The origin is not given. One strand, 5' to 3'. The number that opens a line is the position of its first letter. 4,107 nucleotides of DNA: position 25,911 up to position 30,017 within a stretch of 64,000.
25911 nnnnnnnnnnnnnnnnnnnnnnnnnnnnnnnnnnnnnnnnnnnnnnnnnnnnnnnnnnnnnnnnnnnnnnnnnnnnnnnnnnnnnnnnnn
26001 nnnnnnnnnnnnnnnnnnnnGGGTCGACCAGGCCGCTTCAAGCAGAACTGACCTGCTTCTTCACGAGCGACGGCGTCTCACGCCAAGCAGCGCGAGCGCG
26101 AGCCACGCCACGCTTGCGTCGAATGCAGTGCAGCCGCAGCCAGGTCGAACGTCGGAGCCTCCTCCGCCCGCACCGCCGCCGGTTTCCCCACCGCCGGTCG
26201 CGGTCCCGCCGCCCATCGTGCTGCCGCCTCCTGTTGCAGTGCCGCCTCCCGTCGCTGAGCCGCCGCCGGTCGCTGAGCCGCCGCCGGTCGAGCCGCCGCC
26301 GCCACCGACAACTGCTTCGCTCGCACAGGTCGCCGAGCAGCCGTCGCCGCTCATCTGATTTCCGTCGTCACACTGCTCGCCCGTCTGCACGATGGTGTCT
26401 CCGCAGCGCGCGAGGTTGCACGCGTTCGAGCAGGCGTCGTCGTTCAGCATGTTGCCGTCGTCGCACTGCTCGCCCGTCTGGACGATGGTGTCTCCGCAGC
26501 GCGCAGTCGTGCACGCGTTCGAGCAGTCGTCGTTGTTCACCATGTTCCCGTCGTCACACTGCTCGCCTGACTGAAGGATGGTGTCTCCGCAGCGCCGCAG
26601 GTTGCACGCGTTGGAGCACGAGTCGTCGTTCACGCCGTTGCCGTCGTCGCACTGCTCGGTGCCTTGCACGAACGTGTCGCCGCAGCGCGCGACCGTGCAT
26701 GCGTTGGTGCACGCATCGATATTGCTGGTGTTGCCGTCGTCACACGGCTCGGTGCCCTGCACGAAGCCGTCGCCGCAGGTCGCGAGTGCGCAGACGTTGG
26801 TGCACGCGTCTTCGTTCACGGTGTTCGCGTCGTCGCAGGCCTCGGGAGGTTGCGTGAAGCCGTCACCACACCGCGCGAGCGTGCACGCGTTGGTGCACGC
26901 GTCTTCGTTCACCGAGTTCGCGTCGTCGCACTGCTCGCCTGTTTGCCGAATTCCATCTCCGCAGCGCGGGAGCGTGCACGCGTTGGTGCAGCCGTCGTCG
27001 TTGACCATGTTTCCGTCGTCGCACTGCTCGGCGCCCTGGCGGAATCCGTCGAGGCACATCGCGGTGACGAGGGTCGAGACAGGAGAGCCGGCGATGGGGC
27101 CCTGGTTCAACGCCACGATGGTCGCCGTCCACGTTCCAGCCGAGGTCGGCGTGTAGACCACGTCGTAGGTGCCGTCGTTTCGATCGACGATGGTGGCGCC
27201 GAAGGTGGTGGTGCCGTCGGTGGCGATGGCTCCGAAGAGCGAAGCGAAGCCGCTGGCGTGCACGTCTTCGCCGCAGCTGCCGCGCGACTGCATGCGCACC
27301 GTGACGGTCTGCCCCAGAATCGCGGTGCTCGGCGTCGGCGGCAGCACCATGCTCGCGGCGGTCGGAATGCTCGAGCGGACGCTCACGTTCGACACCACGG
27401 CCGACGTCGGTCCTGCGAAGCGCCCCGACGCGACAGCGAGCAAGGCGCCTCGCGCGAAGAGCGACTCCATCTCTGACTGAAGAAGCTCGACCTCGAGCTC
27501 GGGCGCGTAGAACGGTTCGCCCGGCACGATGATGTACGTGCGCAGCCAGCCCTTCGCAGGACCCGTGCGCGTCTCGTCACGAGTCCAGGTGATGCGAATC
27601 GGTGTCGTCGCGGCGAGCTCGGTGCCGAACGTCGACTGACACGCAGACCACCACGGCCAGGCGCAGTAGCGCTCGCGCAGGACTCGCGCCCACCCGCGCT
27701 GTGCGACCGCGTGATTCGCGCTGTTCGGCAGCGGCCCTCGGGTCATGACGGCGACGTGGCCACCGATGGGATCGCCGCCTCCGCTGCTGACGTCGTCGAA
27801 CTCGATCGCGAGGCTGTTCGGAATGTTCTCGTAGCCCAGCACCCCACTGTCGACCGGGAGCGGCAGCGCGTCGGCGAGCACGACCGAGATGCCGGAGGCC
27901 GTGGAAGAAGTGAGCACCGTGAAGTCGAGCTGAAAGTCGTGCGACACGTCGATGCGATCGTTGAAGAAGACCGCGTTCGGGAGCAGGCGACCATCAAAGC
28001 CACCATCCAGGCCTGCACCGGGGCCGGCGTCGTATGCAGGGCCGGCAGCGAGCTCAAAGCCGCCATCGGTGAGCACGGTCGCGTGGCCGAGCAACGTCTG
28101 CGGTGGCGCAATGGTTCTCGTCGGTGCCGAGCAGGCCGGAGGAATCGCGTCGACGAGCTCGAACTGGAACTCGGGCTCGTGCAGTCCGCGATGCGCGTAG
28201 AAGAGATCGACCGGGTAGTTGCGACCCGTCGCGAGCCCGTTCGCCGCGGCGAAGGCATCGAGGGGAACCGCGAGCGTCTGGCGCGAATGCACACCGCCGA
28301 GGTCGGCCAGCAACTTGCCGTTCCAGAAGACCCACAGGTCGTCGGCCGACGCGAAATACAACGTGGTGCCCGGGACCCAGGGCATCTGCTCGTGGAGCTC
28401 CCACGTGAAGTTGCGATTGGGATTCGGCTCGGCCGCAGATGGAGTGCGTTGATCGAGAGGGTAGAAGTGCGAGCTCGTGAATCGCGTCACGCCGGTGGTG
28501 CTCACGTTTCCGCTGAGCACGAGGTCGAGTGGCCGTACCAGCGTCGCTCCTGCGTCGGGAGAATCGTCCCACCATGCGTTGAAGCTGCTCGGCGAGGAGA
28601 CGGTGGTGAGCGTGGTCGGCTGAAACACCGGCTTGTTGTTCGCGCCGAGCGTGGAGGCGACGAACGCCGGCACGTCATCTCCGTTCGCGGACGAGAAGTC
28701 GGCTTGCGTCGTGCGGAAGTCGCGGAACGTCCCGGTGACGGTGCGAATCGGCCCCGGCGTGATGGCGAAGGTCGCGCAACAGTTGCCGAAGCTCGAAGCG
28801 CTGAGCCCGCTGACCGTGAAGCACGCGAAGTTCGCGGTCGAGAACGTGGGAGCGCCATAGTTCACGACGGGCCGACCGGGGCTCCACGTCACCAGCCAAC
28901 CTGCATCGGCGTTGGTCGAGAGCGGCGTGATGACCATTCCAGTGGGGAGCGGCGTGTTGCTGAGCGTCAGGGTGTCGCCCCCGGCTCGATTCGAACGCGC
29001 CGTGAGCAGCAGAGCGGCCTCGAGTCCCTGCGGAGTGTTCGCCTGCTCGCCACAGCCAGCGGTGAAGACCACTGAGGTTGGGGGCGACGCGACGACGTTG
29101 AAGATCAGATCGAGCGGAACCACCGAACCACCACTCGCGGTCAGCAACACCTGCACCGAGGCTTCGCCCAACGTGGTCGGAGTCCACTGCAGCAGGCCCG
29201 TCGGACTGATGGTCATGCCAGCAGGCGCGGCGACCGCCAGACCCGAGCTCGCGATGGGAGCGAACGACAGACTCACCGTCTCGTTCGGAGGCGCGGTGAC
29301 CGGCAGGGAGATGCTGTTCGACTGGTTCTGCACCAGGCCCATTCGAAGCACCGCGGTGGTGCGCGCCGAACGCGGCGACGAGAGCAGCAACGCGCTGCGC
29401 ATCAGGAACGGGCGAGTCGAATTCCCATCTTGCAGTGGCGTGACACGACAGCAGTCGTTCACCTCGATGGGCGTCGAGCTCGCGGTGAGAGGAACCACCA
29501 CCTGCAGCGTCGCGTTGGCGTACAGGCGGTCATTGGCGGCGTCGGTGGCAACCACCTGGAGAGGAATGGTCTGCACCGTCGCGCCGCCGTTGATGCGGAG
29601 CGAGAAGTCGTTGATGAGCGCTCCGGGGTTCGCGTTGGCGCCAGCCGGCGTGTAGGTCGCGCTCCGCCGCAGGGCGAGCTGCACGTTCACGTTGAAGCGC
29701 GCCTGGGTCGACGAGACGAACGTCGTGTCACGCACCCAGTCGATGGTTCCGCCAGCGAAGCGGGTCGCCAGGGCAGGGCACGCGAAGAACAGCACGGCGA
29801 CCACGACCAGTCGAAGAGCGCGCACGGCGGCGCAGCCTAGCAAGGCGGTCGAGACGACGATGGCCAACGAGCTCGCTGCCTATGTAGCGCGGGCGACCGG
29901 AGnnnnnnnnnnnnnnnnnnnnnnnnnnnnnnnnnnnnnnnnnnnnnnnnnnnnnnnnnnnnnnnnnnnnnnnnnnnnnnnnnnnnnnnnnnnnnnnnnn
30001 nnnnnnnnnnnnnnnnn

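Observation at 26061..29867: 1268-aa PA14/fibro-slime + 9x Myxococcus Cys-rich repeat protein with a GCGC...RRRRS (MYXO-CTERM-like) tail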

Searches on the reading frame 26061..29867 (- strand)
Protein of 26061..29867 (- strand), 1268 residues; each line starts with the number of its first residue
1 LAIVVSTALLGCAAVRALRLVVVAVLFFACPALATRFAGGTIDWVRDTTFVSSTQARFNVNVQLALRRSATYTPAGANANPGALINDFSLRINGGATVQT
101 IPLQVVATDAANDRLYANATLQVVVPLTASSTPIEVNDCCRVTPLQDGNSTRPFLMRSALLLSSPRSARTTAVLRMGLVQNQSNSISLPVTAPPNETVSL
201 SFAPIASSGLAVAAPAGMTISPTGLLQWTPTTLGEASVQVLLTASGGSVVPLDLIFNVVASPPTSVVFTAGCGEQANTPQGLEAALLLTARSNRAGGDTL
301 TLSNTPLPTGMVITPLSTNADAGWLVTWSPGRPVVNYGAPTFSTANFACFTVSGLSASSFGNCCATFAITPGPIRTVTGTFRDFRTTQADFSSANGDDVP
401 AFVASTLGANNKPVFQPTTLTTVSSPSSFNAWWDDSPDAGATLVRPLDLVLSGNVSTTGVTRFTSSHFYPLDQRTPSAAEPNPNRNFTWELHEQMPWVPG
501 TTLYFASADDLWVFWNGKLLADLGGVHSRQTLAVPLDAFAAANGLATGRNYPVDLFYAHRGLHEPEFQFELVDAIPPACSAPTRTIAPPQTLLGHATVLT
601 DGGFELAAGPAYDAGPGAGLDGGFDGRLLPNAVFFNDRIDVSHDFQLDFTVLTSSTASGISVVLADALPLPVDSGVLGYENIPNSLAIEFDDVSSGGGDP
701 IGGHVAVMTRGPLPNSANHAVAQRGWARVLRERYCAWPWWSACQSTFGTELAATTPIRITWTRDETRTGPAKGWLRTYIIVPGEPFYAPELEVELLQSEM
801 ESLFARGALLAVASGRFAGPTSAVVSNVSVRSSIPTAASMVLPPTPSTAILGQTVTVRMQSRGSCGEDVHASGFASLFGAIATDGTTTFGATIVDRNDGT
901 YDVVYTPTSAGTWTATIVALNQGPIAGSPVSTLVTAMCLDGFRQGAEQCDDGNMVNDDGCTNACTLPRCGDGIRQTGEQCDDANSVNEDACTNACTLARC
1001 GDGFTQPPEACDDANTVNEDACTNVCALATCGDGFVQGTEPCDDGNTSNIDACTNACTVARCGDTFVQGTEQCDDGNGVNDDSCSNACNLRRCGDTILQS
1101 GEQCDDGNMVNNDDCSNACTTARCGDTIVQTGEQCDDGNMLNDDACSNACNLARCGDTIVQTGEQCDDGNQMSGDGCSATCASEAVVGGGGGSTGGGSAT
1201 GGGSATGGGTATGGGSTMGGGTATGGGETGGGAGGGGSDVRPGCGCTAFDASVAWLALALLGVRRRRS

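Call 4: search_protein_families(library=ncbifam, proteins=[window:26061-29867:-], max_evalue=1)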
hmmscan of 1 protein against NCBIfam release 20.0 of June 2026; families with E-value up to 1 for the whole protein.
window:26061-29867:- (1268 aa): 3 families
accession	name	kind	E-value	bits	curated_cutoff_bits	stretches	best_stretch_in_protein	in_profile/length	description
TIGR02232.1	myxo_disulf_rpt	repeat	2.3e-63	209.7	20.8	8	1154-1184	3-33/38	cysteine-rich acidic repeat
TIGR02148.1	Fibro_Slime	domain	3.5e-16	59.4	45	1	484-568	3-83/90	fibro-slime domain-containing protein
NF038114.1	rightmost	domain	0.068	13.5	35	1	844-914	11-80/113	PxKF domain-containing protein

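Call 5: search_protein_families(library=pfam, proteins=[window:26061-29867:-], max_evalue=1)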
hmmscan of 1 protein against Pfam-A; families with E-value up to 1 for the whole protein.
window:26061-29867:- (1268 aa): 3 families
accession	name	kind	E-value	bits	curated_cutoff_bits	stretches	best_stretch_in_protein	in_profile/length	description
PF13948.11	DUF4215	-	1.8e-44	150.2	27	8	1155-1181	21-46/47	Domain of unknown function (DUF4215)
PF00630.25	Filamin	-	1.6e-07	32.5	26.9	1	850-930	18-92/93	Filamin/ABP280 repeat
PF18483.9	Lectin_L-type_dom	-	0.03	14.6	78.3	1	633-710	38-127/215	Legume lectin beta-barrel domain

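Call 12: find_encoding_contigs(protein=window:26061-29867:-, flank=10000, max_places=6)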
Protein window:26061-29867:- (1268 aa): no gene with exactly this product is on record in the collection.

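Call 13: find_encoding_contigs(protein=window:26061-29825:-, flank=10000, max_places=6)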
Protein window:26061-29825:- (1254 aa): no gene with exactly this product is on record in the collection.

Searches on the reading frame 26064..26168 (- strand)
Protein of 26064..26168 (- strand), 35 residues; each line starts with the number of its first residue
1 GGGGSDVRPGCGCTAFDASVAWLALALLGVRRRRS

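Call 6: search_protein_families(library=ncbifam, proteins=[window:26064-26156:-], max_evalue=10)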
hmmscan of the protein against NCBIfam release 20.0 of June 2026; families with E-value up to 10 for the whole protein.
seq(31 aa): 3 families
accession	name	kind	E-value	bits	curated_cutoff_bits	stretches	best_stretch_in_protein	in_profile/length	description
TIGR03382.1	GC_trans_RRR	domain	0.017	15.8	15.85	1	6-30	1-26/27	MYXO-CTERM sorting domain-containing protein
NF041425.1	OS_HP2_seleno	subfamily_domain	0.21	11.9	100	1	2-13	35-46/98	OS_HP2 family (seleno)protein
TIGR03901.2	MYXO-CTERM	domain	2.3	8.7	20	1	6-30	3-33/34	MYXO-CTERM sorting domain-containing protein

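Call 53: search_protein_families(library=ncbifam, proteins=[window:26064-26168:-], max_evalue=10)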
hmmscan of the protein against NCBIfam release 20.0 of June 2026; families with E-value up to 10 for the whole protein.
seq(35 aa): 3 families
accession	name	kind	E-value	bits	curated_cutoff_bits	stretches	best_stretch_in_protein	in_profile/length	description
TIGR03382.1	GC_trans_RRR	domain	0.047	14.3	15.85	1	10-34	1-26/27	MYXO-CTERM sorting domain-containing protein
NF041425.1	OS_HP2_seleno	subfamily_domain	0.25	11.7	100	1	6-17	35-46/98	OS_HP2 family (seleno)protein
TIGR03901.2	MYXO-CTERM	domain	7.2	7.1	20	0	10-34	3-33/34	MYXO-CTERM sorting domain-containing protein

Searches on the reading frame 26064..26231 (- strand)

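Call 6: search_protein_families(library=ncbifam, proteins=[window:26064-26231:-], max_evalue=10)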
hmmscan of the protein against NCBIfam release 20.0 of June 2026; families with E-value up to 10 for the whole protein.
seq(56 aa): 2 families
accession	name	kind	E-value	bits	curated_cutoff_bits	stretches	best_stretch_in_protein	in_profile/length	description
NF045638.1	Mrt_dep_phytase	exception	0.023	13.4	440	1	3-55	366-429/430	myxosortase-dependent phytase-like phosphatase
TIGR03382.1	GC_trans_RRR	domain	0.12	13.1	15.85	1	31-55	1-26/27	MYXO-CTERM sorting domain-containing protein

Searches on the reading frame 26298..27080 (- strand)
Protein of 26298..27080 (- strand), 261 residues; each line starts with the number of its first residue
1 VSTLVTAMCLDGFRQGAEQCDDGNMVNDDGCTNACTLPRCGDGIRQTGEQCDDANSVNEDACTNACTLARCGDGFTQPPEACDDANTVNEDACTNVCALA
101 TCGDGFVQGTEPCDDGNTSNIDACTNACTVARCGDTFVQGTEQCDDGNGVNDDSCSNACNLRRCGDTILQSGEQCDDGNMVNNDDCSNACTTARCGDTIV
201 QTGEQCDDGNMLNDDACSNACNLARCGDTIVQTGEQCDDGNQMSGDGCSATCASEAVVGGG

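Call 73: search_solved_structures(query=window:26298-27080:-, max_evalue=1, show_alignments=2)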
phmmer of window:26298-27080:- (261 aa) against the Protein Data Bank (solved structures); distinct sequences matched with E-value up to 1: 0.
